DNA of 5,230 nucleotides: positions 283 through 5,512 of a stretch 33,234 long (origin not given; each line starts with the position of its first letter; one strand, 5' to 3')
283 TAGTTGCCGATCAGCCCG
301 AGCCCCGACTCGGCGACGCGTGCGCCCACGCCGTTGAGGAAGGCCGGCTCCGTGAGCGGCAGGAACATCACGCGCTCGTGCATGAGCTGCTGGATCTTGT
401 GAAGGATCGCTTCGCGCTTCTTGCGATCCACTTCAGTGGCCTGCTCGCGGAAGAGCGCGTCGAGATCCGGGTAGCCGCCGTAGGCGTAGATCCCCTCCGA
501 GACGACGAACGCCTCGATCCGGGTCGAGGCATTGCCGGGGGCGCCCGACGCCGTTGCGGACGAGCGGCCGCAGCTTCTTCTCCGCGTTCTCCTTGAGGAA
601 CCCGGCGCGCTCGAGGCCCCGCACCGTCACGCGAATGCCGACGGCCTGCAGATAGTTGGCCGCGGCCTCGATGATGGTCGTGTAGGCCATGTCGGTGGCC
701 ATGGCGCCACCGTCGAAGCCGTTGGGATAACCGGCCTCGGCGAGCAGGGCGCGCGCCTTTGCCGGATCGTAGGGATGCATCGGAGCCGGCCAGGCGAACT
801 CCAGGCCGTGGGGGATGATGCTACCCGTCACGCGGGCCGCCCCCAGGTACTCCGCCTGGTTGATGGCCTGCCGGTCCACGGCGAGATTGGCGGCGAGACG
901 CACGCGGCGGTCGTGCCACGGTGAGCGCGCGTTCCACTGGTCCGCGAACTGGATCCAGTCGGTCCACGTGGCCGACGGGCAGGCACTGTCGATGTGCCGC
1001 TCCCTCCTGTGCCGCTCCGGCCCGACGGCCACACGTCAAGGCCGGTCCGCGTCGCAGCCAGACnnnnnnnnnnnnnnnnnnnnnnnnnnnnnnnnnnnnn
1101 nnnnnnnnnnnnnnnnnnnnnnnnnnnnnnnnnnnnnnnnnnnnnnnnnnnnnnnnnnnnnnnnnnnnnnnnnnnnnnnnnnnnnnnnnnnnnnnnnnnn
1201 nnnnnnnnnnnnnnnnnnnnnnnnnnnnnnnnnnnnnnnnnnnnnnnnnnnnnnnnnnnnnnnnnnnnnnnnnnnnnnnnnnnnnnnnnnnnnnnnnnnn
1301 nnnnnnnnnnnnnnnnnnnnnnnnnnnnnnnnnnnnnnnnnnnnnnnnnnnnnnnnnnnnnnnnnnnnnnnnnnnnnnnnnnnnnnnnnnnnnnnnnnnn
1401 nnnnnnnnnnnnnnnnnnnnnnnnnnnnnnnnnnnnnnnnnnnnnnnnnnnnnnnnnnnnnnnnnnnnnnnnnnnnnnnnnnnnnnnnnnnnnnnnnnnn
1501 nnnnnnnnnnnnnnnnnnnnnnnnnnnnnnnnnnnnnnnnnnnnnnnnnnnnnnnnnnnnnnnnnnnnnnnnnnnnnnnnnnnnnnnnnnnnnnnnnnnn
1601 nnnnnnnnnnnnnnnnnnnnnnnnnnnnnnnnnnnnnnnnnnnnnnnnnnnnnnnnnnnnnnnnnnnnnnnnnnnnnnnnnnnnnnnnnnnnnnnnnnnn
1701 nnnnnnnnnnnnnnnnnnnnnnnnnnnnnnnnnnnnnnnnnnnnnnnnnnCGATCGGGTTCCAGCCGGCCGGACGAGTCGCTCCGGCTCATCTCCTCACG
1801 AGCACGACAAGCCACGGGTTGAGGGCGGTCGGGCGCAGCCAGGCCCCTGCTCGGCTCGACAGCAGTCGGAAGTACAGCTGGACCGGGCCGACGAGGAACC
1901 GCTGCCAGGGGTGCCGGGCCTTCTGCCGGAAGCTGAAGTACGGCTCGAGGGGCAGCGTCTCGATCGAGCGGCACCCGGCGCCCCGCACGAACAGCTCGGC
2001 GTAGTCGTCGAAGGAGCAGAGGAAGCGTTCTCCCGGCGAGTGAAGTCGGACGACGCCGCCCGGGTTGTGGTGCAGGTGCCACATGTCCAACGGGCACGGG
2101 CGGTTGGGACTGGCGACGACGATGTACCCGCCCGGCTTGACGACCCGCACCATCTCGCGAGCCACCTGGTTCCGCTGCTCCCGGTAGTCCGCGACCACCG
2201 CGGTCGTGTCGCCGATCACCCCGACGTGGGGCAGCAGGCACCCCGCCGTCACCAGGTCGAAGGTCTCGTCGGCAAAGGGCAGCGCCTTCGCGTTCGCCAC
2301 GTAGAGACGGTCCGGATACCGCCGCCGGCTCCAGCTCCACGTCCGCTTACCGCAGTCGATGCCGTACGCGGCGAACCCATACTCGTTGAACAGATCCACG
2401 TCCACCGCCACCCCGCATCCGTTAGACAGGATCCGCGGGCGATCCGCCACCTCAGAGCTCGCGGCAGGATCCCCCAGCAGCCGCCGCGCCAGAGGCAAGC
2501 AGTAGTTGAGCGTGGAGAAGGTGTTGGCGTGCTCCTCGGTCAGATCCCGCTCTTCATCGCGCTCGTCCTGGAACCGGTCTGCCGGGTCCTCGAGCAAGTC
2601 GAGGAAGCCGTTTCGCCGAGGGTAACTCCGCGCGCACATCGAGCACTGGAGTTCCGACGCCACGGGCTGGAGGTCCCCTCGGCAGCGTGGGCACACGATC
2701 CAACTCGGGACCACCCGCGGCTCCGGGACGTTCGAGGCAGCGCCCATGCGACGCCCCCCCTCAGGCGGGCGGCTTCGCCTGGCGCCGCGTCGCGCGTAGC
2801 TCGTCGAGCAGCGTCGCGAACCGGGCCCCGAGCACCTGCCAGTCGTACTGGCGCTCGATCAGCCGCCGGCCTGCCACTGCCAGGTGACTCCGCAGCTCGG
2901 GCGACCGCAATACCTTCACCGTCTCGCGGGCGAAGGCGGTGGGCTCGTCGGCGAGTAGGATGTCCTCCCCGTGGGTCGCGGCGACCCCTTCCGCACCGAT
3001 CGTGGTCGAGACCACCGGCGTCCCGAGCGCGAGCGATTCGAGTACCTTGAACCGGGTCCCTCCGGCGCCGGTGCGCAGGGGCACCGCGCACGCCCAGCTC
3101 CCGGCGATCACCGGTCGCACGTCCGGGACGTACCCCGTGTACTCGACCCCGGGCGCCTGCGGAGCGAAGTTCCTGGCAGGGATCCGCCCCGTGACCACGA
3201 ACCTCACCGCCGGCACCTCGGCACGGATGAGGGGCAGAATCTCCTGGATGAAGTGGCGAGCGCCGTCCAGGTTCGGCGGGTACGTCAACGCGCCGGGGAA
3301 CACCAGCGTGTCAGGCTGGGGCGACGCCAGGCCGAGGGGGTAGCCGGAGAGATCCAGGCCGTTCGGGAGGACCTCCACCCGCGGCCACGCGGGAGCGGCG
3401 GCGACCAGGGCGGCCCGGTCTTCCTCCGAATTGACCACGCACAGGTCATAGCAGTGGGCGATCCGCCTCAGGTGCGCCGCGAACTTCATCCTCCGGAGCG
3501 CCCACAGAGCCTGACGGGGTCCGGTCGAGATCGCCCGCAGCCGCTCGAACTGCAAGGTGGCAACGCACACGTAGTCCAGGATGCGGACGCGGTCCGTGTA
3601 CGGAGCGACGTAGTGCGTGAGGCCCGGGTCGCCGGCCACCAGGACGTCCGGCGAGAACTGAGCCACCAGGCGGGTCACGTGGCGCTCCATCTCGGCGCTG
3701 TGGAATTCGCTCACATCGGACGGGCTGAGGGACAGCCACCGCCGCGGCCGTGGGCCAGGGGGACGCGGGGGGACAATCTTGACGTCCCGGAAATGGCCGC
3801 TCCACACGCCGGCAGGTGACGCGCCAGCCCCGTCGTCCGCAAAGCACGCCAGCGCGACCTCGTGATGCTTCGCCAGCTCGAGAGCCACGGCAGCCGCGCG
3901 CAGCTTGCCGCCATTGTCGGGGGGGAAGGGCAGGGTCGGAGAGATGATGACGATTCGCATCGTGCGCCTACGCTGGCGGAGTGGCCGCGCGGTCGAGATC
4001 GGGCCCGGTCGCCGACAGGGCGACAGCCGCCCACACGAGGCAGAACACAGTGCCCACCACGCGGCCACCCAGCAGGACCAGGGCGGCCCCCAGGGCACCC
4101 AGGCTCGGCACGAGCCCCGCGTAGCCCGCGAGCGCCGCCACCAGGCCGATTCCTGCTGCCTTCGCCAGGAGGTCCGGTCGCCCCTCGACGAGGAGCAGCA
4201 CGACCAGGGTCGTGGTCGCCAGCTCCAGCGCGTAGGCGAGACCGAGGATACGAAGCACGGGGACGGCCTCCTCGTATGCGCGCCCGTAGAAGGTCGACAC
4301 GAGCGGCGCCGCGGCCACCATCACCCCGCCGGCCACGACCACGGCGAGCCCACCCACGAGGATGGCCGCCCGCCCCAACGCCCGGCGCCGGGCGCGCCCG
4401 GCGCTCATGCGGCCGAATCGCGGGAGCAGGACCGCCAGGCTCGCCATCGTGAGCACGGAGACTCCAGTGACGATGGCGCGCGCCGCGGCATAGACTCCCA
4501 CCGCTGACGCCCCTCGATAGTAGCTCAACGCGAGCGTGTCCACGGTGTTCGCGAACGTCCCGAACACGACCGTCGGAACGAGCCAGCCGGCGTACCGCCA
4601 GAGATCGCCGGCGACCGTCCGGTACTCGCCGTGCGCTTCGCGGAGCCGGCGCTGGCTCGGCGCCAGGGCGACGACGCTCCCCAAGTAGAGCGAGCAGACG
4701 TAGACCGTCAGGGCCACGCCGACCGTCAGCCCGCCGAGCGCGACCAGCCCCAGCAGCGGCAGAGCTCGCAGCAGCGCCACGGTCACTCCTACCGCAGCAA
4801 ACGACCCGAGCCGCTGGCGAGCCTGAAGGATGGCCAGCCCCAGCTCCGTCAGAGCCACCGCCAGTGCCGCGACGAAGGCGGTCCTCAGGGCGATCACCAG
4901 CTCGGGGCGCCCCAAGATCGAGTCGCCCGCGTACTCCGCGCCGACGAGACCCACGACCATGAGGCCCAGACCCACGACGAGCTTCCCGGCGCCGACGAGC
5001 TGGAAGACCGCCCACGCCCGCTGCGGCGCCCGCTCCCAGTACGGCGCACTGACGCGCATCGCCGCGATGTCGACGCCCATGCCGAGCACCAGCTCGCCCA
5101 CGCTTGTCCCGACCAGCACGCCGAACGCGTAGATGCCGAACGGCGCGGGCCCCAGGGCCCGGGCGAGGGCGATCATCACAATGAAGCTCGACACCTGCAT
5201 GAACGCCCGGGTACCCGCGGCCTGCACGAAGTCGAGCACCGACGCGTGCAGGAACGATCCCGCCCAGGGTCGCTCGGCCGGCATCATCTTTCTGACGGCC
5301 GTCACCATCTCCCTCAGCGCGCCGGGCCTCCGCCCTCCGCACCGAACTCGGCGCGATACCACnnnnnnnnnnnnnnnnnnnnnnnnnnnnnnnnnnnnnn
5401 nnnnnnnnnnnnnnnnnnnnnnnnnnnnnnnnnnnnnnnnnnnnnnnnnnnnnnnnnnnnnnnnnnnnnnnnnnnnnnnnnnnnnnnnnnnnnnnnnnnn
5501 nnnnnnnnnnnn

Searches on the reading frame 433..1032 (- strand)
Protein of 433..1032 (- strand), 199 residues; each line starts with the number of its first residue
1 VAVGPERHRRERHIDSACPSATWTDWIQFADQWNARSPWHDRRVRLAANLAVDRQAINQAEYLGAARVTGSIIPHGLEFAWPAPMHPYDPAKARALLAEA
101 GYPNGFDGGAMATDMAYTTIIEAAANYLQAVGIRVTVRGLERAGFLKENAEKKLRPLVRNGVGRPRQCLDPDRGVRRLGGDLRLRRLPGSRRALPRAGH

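Call 11: search_protein_families(library=pfam, proteins=[window:433-1032:-], max_evalue=0.001)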
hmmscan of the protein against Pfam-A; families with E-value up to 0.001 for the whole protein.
window:433-1032:- (199 aa): 1 family
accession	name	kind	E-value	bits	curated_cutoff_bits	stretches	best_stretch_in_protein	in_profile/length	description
PF00496.27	SBP_bac_5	-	5e-24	85.5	32.4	1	26-153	203-338/368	Bacterial extracellular solute-binding proteins, family 5 Middle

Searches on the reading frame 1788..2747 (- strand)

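Call 11: search_protein_families(library=pfam, proteins=[window:1788-2747:-], max_evalue=0.001)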
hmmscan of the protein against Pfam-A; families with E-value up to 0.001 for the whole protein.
window:1788-2747:- (319 aa): 6 families
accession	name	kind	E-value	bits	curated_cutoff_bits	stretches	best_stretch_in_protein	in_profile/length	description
PF08241.18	Methyltransf_11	-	1.4e-13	51.7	21.2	1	109-211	3-95/95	Methyltransferase domain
PF13649.12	Methyltransf_25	-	4.7e-08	34.1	27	1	106-207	1-97/97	Methyltransferase domain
PF13489.12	Methyltransf_23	-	2.1e-06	28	27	1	101-234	21-138/164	Methyltransferase domain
PF13847.12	Methyltransf_31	-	3e-06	27.4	27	1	147-215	57-113/145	Methyltransferase domain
PF03966.22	Trm112p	-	6.1e-05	23.3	22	1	17-47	8-40/40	Trm112p-like protein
PF01209.24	Ubie_methyltran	-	7.6e-05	22.6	20.1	1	149-212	103-152/233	ubiE/COQ5 methyltransferase family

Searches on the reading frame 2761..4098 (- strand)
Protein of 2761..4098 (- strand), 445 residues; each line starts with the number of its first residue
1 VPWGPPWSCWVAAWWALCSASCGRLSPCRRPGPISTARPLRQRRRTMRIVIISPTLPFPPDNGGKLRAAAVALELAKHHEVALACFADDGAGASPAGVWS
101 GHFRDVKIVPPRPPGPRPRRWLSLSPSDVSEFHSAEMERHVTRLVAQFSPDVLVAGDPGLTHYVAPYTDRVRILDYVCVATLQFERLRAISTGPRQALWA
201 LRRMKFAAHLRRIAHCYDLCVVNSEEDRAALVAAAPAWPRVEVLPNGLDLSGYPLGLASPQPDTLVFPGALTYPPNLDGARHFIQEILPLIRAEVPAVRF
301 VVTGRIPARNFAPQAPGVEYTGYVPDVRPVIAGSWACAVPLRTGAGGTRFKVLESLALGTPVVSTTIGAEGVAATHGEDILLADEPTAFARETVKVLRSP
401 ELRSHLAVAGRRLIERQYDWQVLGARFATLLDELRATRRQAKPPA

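Call 11: search_protein_families(library=pfam, proteins=[window:2761-4098:-], max_evalue=0.001)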
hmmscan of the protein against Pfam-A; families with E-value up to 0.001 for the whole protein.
window:2761-4098:- (445 aa): 4 families
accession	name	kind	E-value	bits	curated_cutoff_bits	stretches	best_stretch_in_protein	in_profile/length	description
PF13692.12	Glyco_trans_1_4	-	1.3e-22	81.1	27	1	264-398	3-141/142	Glycosyl transferases group 1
PF13439.12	Glyco_transf_4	-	4.3e-08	33.8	28.5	1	67-251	7-169/170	Glycosyltransferase Family 4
PF00534.26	Glycos_transf_1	-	2.6e-07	30.8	26.4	1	316-411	73-170/172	Glycosyl transferases group 1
PF13524.12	Glyco_trans_1_2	-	4e-07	30.5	25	1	290-421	8-136/144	Glycosyl transferase-like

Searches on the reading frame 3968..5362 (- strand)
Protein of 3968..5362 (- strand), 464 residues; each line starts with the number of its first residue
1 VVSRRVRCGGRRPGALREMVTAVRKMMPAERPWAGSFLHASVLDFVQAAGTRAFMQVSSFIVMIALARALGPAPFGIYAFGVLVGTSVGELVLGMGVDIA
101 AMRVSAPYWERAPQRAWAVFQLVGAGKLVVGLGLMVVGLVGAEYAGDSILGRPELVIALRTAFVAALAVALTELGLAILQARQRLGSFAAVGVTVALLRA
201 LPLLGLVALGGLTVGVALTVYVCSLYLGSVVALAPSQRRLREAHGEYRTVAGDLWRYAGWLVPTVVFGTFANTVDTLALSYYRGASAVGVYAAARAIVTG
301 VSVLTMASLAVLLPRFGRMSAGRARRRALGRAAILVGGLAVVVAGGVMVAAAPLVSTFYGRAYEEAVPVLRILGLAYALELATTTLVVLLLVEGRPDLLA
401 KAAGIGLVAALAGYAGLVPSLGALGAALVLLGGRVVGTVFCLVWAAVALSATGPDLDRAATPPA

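Call 11: search_protein_families(library=pfam, proteins=[window:3968-5362:-], max_evalue=0.001)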
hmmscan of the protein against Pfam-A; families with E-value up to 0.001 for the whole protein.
window:3968-5362:- (464 aa): 2 families
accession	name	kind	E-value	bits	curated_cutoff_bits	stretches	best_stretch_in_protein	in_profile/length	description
PF01943.22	Polysacc_synt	-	1.4e-17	64.5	28.2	1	59-319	19-273/274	Polysaccharide biosynthesis protein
PF13440.11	Polysacc_synt_3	-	1.4e-13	51.2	23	1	66-368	2-293/293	Polysaccharide biosynthesis protein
